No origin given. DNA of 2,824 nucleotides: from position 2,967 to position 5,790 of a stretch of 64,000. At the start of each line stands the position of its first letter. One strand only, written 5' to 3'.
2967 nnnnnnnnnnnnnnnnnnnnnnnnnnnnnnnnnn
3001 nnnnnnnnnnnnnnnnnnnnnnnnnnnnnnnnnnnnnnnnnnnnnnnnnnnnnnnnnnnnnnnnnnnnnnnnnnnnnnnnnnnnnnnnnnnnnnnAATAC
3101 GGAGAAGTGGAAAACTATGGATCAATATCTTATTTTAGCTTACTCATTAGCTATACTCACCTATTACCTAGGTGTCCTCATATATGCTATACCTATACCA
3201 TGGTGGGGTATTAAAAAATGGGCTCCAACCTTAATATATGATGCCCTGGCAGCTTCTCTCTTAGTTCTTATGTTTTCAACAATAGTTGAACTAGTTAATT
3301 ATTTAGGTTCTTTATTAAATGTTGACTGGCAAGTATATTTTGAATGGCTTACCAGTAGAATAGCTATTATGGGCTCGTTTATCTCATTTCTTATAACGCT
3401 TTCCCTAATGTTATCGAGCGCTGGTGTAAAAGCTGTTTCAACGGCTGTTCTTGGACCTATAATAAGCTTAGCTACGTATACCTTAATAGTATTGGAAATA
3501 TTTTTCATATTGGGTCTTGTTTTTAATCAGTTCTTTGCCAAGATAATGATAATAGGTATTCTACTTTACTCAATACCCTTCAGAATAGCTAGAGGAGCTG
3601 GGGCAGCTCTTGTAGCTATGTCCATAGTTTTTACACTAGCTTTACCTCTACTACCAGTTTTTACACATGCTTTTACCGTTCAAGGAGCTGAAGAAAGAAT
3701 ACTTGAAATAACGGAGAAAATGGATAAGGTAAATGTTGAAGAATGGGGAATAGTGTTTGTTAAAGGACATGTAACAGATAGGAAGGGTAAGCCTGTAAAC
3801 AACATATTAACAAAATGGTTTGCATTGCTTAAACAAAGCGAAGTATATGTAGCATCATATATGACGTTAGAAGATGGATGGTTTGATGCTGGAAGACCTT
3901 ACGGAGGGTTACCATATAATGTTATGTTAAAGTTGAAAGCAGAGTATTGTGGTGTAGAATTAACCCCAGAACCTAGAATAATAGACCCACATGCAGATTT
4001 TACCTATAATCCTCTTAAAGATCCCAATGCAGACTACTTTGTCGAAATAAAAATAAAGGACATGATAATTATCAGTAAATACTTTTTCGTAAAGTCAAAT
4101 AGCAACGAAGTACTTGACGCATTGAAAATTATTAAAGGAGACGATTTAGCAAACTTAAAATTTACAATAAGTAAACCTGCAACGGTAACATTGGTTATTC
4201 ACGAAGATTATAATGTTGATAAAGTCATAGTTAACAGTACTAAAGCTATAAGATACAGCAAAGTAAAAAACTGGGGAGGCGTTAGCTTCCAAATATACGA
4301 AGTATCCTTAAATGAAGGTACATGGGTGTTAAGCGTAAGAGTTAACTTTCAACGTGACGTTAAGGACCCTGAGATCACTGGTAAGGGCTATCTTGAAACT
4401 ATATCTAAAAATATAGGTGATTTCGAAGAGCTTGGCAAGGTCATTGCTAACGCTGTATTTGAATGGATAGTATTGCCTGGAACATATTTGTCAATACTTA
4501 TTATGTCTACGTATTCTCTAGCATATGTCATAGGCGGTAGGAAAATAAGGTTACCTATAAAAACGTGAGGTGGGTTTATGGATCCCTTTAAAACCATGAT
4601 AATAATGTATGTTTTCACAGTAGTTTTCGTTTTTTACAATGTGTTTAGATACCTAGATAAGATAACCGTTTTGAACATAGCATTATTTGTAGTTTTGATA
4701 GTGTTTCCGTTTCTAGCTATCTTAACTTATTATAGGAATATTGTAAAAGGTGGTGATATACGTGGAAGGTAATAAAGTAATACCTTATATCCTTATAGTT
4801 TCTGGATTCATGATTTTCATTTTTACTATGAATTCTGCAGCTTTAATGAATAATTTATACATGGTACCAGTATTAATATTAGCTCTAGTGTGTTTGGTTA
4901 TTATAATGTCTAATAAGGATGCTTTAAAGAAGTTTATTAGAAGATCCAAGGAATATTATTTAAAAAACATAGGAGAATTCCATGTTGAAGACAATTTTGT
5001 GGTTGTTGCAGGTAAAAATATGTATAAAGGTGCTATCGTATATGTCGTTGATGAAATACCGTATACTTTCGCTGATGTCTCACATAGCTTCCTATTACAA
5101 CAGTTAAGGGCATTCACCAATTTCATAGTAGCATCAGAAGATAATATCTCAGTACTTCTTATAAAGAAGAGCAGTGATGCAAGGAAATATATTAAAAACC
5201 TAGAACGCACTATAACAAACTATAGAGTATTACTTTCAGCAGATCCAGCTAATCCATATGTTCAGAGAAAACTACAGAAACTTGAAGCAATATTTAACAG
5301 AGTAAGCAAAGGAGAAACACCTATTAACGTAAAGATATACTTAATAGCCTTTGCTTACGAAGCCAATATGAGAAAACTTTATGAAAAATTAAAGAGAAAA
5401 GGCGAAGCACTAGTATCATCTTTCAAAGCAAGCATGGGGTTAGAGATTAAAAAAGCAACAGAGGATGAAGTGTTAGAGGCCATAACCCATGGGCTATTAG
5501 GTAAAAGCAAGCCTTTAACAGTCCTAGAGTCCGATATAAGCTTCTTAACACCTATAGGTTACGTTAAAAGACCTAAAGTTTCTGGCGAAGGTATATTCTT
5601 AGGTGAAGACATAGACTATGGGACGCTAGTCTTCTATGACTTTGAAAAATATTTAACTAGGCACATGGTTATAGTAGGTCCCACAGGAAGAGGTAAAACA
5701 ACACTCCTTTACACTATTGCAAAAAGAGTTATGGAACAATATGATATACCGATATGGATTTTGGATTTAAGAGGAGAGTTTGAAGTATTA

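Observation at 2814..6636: Ced-like DNA import / minimal type-IV-secretion-like cluster (cedA1-cedA-cedA2-cedB architecture)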

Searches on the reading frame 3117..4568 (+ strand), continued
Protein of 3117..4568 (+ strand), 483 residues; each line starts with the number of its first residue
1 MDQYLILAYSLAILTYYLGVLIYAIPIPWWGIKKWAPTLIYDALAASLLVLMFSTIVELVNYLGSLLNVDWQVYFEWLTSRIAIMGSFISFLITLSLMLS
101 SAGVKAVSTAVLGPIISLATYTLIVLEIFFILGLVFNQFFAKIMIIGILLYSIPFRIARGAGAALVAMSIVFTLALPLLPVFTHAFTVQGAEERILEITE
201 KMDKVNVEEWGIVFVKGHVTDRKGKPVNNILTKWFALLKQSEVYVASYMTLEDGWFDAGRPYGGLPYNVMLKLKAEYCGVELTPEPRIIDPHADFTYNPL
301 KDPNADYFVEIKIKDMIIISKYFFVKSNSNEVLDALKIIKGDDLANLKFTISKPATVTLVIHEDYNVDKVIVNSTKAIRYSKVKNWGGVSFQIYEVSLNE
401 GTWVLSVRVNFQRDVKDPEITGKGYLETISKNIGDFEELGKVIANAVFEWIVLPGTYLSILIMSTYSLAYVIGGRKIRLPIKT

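Call 64: search_protein_families(library=ncbifam, proteins=[P0109, P0118, P0124, P0128, P0136, P0139, P0142, P0099], max_evalue=1e-10)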
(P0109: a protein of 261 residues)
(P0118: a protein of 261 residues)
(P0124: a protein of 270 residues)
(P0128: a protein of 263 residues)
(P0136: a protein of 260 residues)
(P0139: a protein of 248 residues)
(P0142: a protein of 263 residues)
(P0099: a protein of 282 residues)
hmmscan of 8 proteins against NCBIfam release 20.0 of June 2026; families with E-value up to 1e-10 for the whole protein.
P0109 (261 aa): 2 families
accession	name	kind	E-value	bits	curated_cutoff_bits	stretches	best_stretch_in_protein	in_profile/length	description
NF041796.2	Ced_CedA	equivalog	4.7e-110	367.2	330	1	1-260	1-259/259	DNA import protein CedA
NF053657.1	CedE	equivalog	5.5e-60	203.3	400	1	2-259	1-260/260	DNA-translocating protein CedE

P0118 (261 aa): 2 families
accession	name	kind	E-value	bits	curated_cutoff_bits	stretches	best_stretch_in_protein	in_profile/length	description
NF041796.2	Ced_CedA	equivalog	5.5e-70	235.9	330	1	2-257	3-257/259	DNA import protein CedA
NF053657.1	CedE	equivalog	3.8e-42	144.9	400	1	6-257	6-259/260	DNA-translocating protein CedE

P0124 (270 aa): 2 families
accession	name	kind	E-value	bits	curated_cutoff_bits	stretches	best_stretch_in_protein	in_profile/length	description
NF041796.2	Ced_CedA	equivalog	7.6e-74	248.5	330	1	1-269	1-259/259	DNA import protein CedA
NF053657.1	CedE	equivalog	2.5e-43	148.7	400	1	7-268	6-260/260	DNA-translocating protein CedE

P0128 (263 aa): 2 families
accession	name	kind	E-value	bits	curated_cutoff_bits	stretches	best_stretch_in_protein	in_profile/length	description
NF041796.2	Ced_CedA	equivalog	8.4e-79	264.8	330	1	1-262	1-259/259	DNA import protein CedA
NF053657.1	CedE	equivalog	1.5e-48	165.9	400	1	2-261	1-260/260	DNA-translocating protein CedE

P0136 (260 aa): 2 families
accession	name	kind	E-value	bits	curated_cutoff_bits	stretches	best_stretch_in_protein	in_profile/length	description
NF041796.2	Ced_CedA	equivalog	1.4e-93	313.2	330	1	4-259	3-259/259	DNA import protein CedA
NF053657.1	CedE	equivalog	1.2e-47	162.9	400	1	4-258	2-260/260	DNA-translocating protein CedE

P0139 (248 aa): 2 families
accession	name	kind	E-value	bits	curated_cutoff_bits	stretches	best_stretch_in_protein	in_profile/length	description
NF041796.2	Ced_CedA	equivalog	5.5e-52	176.9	330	1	5-244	9-257/259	DNA import protein CedA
NF053657.1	CedE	equivalog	2.2e-32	112.8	400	1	6-243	9-258/260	DNA-translocating protein CedE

P0142 (263 aa): 2 families
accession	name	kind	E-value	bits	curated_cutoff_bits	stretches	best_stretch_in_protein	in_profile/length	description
NF053657.1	CedE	equivalog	1e-110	369.6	400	1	3-261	1-260/260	DNA-translocating protein CedE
NF041796.2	Ced_CedA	equivalog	3.4e-77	259.5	330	1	3-262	2-259/259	DNA import protein CedA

P0099 (282 aa): 2 families
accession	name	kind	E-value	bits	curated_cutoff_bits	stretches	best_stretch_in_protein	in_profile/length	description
NF041796.2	Ced_CedA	equivalog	3.7e-45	154.5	330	1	2-199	3-203/259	DNA import protein CedA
NF053657.1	CedE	equivalog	2.9e-33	115.7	400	1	6-218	6-224/260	DNA-translocating protein CedE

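Call 73: search_dna_similar(query=window:3117-4568:+, collection=plasmids, mode=protein, max_evalue=0.001, max_rows=8)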
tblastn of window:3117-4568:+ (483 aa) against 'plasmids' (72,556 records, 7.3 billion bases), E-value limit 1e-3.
No match.

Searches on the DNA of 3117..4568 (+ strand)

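Call 77: search_rna_families(source=L003, start=11480, end=11630, threshold=evalue, max_evalue=10, show_alignments=1)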
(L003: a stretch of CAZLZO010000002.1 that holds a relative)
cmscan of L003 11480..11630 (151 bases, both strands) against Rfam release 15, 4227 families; matches with E-value up to 10: 1.
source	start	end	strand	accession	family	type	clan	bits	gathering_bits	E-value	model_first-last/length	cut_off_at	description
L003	11486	11562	+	RF01409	STnc250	Gene; sRNA;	-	18.9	42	0.089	1-94/94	no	STnc250 Hfq binding RNA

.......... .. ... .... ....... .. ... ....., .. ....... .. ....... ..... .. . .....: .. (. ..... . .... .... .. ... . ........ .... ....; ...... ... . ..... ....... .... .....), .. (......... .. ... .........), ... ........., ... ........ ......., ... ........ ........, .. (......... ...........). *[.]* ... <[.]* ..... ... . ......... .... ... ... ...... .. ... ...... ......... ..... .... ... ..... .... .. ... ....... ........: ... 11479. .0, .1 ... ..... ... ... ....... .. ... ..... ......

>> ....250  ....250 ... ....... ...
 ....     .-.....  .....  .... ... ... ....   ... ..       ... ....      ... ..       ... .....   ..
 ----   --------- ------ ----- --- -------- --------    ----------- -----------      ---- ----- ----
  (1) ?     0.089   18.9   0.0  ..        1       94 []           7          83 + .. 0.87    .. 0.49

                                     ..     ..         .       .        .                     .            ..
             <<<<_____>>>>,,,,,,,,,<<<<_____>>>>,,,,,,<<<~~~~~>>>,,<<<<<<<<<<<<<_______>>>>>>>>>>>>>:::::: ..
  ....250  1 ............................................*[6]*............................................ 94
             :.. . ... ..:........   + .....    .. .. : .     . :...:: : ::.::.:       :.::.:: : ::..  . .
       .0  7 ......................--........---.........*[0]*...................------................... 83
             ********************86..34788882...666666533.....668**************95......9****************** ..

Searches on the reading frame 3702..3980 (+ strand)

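Call 37: search_protein_families(library=pfam, proteins=[window:3702-3980:+], max_evalue=10)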
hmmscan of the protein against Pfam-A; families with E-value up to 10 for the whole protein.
window:3702-3980:+ (93 aa): 1 family
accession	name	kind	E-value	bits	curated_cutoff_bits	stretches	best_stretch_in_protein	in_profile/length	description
PF00775.27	Dioxygenase_C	-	0.097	12.6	27.3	1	15-37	27-49/182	Dioxygenase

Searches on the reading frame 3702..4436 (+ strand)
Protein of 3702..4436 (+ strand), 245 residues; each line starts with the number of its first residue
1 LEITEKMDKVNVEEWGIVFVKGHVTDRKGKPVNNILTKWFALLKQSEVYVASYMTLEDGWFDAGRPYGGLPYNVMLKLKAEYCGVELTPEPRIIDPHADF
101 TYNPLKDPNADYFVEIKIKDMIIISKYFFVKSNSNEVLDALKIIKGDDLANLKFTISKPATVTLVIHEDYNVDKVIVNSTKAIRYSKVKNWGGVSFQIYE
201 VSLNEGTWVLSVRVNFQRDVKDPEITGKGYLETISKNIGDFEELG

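Call 36: search_protein_families(library=ncbifam, proteins=[window:3702-4436:+], max_evalue=10)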
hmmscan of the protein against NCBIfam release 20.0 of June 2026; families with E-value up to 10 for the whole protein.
window:3702-4436:+ (245 aa): 0 families

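Call 37: search_protein_families(library=pfam, proteins=[window:3702-4436:+], max_evalue=10)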
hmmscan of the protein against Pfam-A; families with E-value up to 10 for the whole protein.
window:3702-4436:+ (245 aa): 1 family
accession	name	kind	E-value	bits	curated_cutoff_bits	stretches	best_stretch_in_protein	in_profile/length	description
PF00775.27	Dioxygenase_C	-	0.22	11.4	27.3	1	16-36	28-48/182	Dioxygenase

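Call 83: predict_structure(alignment_id=A6)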
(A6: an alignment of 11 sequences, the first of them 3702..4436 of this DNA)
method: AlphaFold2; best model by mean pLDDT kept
length: 245 residues; sequences in the alignment: 11
mean_pLDDT: 85.5   pTM: 0.84
mean pLDDT of the five models: 85.5, 85.4, 84.9, 83.5, 82.6
residues with pLDDT >= 90: 141; 70-90: 70; 50-70: 22; < 50: 12
segments of 3 or more residues with pLDDT < 50: 1-9
pLDDT, mean of each block of 10 residues (from residue 1): 41 79 96 95 88 92 85 95 96 95 74 93 94 91 89 93 94 83 87 94 93 82 85 59 51
secondary structure, 60 per line:
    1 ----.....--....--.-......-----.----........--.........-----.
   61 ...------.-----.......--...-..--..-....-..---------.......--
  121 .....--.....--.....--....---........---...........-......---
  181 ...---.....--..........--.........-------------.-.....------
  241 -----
elements in order: H5-9 H12-15 E20-25 E36-43 E46-54 E60-63 E76-82 E85-87 H96-99 E112-118 E121-125 E128-132 H135-139 E142-145 E149-156 E160-167 E172-177 E181-183 E187-191 E194-203 E206-214 H230-234

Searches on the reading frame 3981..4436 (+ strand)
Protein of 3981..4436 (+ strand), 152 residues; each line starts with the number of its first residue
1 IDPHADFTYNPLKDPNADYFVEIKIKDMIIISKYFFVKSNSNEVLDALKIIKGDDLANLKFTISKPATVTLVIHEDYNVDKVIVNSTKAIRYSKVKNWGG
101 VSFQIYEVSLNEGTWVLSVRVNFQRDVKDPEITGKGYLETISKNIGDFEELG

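Call 37: search_protein_families(library=pfam, proteins=[window:3981-4436:+], max_evalue=10)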
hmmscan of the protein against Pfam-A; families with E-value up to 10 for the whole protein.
window:3981-4436:+ (152 aa): 2 families
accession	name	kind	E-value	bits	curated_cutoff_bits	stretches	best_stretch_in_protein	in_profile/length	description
PF18539.7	DUF5625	-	0.049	14.3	26.9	1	21-119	17-111/131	Domain of unknown function (DUF5625)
PF01030.30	Recep_L_domain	-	0.11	13.1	21.8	1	24-95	31-91/112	Receptor L domain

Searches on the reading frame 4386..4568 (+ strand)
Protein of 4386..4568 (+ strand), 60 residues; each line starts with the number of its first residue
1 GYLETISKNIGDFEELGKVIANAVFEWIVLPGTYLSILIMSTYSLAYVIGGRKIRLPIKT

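Call 36: search_protein_families(library=ncbifam, proteins=[window:4386-4568:+], max_evalue=10)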
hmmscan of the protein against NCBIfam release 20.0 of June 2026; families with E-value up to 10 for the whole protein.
window:4386-4568:+ (60 aa): 3 families
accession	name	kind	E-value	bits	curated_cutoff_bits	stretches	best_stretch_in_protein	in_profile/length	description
NF041796.2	Ced_CedA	equivalog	0.00042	20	330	1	18-59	215-256/259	DNA import protein CedA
NF053657.1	CedE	equivalog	0.00047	20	400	1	13-58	212-257/260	DNA-translocating protein CedE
NF011331.0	PRK14747.1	equivalog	0.032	14.1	56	1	35-52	9-26/29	cytochrome b6-f complex subunit PetN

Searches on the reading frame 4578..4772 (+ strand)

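Call 3: search_protein_families(library=pfam, proteins=[window:4578-4772:+], max_evalue=0.1)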
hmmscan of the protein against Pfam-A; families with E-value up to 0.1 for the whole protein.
window:4578-4772:+ (64 aa): 1 family
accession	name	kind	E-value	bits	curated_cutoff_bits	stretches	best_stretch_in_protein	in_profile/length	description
PF20389.3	DUF6684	-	0.00042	20.8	24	1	7-53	21-65/79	Family of unknown function (DUF6684)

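Call 4: search_protein_families(library=ncbifam, proteins=[window:4578-4772:+], max_evalue=0.1)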
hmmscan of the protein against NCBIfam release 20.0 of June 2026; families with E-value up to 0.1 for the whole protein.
window:4578-4772:+ (64 aa): 0 families

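Call 36: search_protein_families(library=ncbifam, proteins=[window:4578-4772:+], max_evalue=10)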
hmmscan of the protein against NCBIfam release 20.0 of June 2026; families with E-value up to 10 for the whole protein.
window:4578-4772:+ (64 aa): 2 families
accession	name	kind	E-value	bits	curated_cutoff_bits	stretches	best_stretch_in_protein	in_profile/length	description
NF041635.1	STM3941_fam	subfamily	1.6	8.6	40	1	6-57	4-58/157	STM3941 family protein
NF010449.0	PRK13875.1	subfamily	7.6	5.5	442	1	17-49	130-162/443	conjugal transfer protein TrbL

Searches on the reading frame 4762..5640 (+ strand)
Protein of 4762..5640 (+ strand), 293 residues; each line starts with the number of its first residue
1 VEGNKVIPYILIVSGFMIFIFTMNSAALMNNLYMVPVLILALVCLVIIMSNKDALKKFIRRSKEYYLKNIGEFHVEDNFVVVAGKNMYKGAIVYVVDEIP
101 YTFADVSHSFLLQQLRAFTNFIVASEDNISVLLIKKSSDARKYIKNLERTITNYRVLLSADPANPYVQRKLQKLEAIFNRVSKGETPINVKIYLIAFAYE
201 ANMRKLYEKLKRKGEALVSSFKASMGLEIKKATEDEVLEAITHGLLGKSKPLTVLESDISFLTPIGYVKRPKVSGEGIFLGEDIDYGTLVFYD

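Call 36: search_protein_families(library=ncbifam, proteins=[window:4762-5640:+], max_evalue=10)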
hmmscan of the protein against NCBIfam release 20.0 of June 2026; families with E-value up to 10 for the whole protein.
window:4762-5640:+ (293 aa): 4 families
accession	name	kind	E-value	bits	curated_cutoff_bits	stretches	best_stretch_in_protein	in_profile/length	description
NF041017.1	DNA_import_CedB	equivalog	1.8e-32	112.8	700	1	23-292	13-268/590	DNA import protein CedB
TIGR00870.1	trp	subfamily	0.01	13.9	498.75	1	16-127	352-454/747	transient-receptor-potential calcium channel protein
NF053655.1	CedD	equivalog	0.09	11.4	600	1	8-141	1-131/527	DNA-translocating ATPase CedD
NF045975.1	VirB4_plasma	equivalog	0.47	8.1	590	1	12-241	31-271/894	Mbov_0397 family ICE element conjugal transfer ATPase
